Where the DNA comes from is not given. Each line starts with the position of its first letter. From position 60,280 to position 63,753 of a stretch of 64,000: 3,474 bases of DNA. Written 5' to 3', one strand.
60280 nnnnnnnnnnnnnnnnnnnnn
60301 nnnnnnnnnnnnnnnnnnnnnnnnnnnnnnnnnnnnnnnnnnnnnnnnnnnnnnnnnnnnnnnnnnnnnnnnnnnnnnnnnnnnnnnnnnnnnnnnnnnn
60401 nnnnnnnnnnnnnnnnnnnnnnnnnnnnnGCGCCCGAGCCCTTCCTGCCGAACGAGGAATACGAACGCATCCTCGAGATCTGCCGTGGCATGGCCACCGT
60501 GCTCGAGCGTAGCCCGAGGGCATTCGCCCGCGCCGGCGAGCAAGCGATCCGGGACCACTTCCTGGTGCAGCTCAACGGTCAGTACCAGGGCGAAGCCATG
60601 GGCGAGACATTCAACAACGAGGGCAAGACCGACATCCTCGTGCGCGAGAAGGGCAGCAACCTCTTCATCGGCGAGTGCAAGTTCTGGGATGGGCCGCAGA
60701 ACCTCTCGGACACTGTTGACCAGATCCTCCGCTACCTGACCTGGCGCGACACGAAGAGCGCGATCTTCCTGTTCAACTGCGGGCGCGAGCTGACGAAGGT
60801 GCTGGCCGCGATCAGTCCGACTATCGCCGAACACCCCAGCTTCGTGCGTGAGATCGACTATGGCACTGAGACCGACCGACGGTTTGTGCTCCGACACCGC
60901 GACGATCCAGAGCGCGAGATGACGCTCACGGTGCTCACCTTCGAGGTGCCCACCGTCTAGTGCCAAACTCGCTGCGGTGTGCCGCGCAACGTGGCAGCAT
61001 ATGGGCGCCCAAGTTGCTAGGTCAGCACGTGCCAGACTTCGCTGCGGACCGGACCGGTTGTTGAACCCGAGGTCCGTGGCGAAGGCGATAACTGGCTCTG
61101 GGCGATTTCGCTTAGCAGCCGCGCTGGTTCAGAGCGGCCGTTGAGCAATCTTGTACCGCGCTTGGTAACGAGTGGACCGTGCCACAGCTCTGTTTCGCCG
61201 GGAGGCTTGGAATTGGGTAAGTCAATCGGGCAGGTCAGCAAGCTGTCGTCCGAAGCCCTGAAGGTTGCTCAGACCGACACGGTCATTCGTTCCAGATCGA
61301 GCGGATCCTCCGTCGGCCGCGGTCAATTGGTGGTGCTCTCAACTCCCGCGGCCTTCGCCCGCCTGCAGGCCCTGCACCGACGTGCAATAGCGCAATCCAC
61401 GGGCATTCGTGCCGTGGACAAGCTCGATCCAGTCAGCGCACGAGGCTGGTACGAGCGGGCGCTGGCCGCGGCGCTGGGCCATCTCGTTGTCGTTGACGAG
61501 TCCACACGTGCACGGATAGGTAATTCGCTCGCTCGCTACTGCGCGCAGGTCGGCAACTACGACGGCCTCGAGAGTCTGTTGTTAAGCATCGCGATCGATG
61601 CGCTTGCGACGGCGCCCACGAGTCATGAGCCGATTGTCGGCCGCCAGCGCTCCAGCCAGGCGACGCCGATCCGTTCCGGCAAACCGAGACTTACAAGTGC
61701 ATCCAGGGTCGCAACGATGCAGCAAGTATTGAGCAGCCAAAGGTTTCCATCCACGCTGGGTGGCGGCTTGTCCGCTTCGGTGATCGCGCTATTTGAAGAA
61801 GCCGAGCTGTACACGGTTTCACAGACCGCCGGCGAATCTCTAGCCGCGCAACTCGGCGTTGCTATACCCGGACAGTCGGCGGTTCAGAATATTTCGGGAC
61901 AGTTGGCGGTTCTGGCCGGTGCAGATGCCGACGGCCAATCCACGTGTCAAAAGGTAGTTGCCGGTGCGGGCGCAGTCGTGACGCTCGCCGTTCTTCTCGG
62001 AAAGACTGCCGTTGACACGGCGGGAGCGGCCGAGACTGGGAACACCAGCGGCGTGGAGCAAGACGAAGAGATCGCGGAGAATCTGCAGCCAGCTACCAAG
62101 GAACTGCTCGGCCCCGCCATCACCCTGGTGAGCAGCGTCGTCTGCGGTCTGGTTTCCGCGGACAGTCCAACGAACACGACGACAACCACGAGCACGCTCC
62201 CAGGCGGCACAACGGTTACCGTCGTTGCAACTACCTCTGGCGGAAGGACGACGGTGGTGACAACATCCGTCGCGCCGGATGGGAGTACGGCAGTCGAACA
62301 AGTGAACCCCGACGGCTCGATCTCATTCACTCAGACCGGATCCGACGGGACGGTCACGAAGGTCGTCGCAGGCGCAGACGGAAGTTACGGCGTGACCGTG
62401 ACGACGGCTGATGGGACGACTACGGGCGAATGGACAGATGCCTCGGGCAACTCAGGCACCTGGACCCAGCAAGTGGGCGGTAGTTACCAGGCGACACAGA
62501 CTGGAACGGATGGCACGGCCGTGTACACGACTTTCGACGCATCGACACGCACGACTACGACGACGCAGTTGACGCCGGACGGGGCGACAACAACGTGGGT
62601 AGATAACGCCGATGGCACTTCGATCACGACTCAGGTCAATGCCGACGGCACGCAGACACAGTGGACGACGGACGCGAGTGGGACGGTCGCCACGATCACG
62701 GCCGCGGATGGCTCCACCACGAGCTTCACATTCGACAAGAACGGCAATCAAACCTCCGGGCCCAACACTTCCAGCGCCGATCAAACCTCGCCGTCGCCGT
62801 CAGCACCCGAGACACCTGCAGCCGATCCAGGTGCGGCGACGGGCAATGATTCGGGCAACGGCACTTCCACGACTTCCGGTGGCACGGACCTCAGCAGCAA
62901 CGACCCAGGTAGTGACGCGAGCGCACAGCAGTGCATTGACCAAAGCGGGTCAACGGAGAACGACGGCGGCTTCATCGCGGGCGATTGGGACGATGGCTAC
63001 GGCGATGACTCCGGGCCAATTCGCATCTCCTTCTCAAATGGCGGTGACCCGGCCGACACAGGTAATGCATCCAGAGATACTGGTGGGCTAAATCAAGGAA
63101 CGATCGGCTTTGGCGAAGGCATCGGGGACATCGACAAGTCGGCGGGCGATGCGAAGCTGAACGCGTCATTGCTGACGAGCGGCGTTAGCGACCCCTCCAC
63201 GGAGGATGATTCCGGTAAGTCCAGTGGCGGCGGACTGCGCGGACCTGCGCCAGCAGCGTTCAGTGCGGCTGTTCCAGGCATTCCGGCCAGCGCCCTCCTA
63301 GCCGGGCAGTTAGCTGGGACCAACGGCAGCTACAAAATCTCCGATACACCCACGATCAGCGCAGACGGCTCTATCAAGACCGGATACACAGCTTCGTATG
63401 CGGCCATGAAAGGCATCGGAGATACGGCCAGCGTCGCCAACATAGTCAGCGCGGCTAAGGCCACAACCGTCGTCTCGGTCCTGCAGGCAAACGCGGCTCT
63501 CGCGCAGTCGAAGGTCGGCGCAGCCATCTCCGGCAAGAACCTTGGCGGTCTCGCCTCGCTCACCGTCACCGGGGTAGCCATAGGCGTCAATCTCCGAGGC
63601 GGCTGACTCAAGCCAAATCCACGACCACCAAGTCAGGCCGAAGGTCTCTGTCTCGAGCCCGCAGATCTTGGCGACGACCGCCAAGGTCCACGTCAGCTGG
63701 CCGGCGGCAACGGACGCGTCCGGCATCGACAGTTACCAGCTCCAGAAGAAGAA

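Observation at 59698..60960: Stand-alone 420-aa protein with an unknown N-domain fused to a PD-(D/E)xK nuclease core, candidate single-gene defence effector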

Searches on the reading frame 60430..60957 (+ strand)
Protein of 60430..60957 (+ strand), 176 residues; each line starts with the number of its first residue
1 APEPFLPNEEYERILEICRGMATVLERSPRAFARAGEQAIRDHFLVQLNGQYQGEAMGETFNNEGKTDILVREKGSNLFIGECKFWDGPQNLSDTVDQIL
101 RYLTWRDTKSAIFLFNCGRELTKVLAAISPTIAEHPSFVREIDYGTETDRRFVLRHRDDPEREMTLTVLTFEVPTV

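Call 40: predict_structure(alignment_id=A2)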
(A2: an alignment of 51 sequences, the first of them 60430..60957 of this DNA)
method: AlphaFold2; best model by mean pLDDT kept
length: 176 residues; sequences in the alignment: 51
mean_pLDDT: 90.2   pTM: 0.88
mean pLDDT of the five models: 90.2, 90.0, 89.4, 89.3, 86.5
residues with pLDDT >= 90: 108; 70-90: 64; 50-70: 2; < 50: 2
segments of 3 or more residues with pLDDT < 50: none
pLDDT, mean of each block of 10 residues (from residue 1): 72 93 87 89 91 87 84 85 96 96 90 94 97 98 89 93 95 87
secondary structure, 60 per line:
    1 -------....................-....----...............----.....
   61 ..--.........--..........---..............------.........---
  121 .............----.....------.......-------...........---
elements in order: H8-27 H29-32 H37-51 E56-62 E65-73 E76-85 H89-102 E109-117 H121-133 E138-142 E149-155 E163-173

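Call 43: fold_search(model_id=the predicted structure, library=pdb)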
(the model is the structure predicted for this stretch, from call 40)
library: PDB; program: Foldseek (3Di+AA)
matches with E <= 10: 866; with E <= 0.001: 0
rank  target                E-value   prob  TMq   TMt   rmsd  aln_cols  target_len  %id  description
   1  5bk8                  1.0e-02  0.60  0.33  0.15  11.0       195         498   11  Cancer-associated SHP2/T507K mutant (released 2020-04-08)
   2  6hz4_M                1.2e-02  0.69  0.35  0.22   6.2       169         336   10  Structure of McrBC without DNA binding domains (one half of the full complex) (released 2019-07-24)
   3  6cmp_B                1.2e-02  0.41  0.28  0.13  11.6       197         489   11  Closed structure of inactive SHP2 mutant C459E (released 2018-11-14)
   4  4h1o                  1.6e-02  0.47  0.32  0.15  11.0       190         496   10  Crystal structure of the tyrosine phosphatase SHP-2 with D61G mutation (released 2013-09-11)
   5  7vsr_M                1.6e-02  0.44  0.30  0.20   8.3       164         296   11  Structure of McrBC (stalkless mutant) (released 2023-02-15)
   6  8s0p_B                1.7e-02  0.38  0.32  0.14  12.2       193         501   11  A fragment-based inhibitor of SHP2 (released 2024-03-20)
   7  8s0h_B                1.8e-02  0.44  0.32  0.14  11.0       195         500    9  A fragment-based inhibitor of SHP2 (released 2024-03-20)
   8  8jby_A                1.8e-02  0.33  0.29  0.21  13.0       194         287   11  Vascular endothelial protein tyrosine phosphatase in complex with Cpd-2 (released 2024-02-28)
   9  7rct_A                1.9e-02  0.51  0.33  0.15  11.4       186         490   10  Non-receptor Protein Tyrosine Phosphatase SHP2 in Complex with Allosteric Inhibitor RMC-4550 (released 2021-09-01)
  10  8cbh_A                1.9e-02  0.47  0.33  0.15  10.8       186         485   11  SHP2 in complex with a novel allosteric inhibitor (released 2023-04-26)
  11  9blg_A                1.9e-02  0.41  0.31  0.14  11.1       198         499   12  Crystal structure of non-receptor protein tyrosine phosphatase SHP2 in complex with PF-07284892 (released 2024-05-29)
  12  8s06_B                1.9e-02  0.41  0.31  0.14  10.7       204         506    8  A fragment-based inhibitor of SHP2 (released 2024-03-20)
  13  8opt_A                2.1e-02  0.30  0.24  0.07  19.6       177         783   12  Human terminal uridylyltransferase 7 (TUT7/ZCCHC6) bound with pre-let7g miRNA and Lin28A - complex 2 (released 2024-07-24)
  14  2h03                  2.2e-02  0.35  0.31  0.23  12.1       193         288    9  Structural studies of protein tyrosine phosphatase beta catalytic domain in complex with inhibitors (released 2006-06-13)
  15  2vld_A                2.4e-02  0.72  0.25  0.21   5.4        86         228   15  crystal structure of a repair endonuclease from Pyrococcus abyssi (released 2009-05-19)
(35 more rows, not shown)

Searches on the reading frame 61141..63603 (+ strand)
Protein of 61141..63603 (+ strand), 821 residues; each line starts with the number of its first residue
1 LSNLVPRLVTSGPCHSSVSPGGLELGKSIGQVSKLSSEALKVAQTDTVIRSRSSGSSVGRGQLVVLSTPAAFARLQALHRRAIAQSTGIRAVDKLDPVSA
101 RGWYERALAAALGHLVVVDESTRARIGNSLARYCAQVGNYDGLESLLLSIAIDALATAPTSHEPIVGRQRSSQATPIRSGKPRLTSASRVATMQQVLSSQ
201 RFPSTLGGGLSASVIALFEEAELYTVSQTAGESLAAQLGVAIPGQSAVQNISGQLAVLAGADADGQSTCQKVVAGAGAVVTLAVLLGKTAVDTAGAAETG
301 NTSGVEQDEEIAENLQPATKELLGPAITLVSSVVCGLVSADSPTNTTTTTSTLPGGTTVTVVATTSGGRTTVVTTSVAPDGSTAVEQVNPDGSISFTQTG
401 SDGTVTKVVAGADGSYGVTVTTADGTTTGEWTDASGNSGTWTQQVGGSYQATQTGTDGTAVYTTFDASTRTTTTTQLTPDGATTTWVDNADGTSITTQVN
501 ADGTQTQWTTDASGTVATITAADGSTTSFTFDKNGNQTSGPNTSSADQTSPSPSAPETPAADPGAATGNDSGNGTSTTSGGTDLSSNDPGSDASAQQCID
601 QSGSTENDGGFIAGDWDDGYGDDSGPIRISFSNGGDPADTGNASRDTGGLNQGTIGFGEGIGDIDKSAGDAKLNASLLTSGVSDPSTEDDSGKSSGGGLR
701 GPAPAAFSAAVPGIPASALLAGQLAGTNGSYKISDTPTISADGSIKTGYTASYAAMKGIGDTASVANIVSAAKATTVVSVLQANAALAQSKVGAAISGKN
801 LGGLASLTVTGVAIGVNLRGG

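Call 3: search_protein_families(library=pfam, proteins=[window:61141-63603:+], max_evalue=1)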
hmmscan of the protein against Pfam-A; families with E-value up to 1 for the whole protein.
window:61141-63603:+ (821 aa): 2 families
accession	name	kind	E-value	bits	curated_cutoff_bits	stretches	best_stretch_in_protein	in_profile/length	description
PF05593.20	RHS_repeat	-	0.0036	18.1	22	1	511-539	2-30/38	RHS Repeat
PF05298.16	Bombinin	-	0.029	14.5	21.4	1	287-338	90-140/141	Bombinin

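Call 4: search_protein_families(library=padloc, proteins=[window:61141-63603:+], max_evalue=1)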
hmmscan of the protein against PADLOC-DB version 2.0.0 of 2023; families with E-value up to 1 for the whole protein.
window:61141-63603:+ (821 aa): 0 families

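Call 7: search_protein_families(library=ncbifam, proteins=[window:61141-63603:+], max_evalue=1)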
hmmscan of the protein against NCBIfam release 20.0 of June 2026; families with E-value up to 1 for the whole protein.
window:61141-63603:+ (821 aa): 1 family
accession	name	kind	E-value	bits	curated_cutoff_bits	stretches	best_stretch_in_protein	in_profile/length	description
TIGR01643.1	YD_repeat_2x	repeat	0.023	15.2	15.8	1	495-530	7-42/42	YD repeat-containing protein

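Call 8: search_protein_families(library=phrogs, proteins=[window:61141-63603:+], max_evalue=1)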
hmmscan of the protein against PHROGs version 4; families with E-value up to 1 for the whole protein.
window:61141-63603:+ (821 aa): 0 families

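Call 52: find_encoding_contigs(protein=window:61213-63603:+, flank=10000, max_places=6)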
Protein window:61213-63603:+ (797 aa): 14 contigs read that carry it; 6 places shown.
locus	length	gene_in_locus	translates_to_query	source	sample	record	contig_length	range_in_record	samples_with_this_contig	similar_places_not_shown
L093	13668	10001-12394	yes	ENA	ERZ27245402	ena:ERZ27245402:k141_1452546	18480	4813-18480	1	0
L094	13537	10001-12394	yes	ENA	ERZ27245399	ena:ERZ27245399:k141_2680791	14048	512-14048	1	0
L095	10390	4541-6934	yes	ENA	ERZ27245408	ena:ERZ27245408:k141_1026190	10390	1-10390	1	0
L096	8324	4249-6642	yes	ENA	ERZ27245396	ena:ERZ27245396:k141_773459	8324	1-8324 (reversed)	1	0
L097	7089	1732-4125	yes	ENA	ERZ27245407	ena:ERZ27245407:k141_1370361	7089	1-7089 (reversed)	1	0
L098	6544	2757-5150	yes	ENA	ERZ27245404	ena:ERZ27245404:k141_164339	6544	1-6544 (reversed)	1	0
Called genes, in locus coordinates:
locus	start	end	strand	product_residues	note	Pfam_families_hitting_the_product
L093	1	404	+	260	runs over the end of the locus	PF01209:Ubie_methyltran, PF13489:Methyltransf_23, PF05175:MTS (weak), PF13847:Methyltransf_31, PF08241:Methyltransf_11, PF08242:Methyltransf_12, PF13649:Methyltransf_25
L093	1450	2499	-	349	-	-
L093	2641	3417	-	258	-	PF00230:MIP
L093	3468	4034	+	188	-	PF02627:CMD (weak)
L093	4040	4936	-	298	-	PF08448:PAS_4, PF00990:GGDEF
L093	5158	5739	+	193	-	PF03551:PadR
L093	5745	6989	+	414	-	PF07690:MFS_1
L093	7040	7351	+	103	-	-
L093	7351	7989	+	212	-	PF02661:Fic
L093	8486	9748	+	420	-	-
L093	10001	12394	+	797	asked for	-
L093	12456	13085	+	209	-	PF17996:CE2_N (faint)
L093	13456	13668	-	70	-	?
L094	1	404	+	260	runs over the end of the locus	PF01209:Ubie_methyltran, PF13489:Methyltransf_23, PF05175:MTS (weak), PF13847:Methyltransf_31, PF08241:Methyltransf_11, PF08242:Methyltransf_12, PF13649:Methyltransf_25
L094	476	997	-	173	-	-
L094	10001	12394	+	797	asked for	-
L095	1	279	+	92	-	?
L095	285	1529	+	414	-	PF07690:MFS_1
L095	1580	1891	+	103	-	-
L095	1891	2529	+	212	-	PF02661:Fic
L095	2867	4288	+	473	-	-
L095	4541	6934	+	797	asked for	-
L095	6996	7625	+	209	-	PF17996:CE2_N (faint)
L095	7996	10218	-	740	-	PF00496:SBP_bac_5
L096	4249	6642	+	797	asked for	-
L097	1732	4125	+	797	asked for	-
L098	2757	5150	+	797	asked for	-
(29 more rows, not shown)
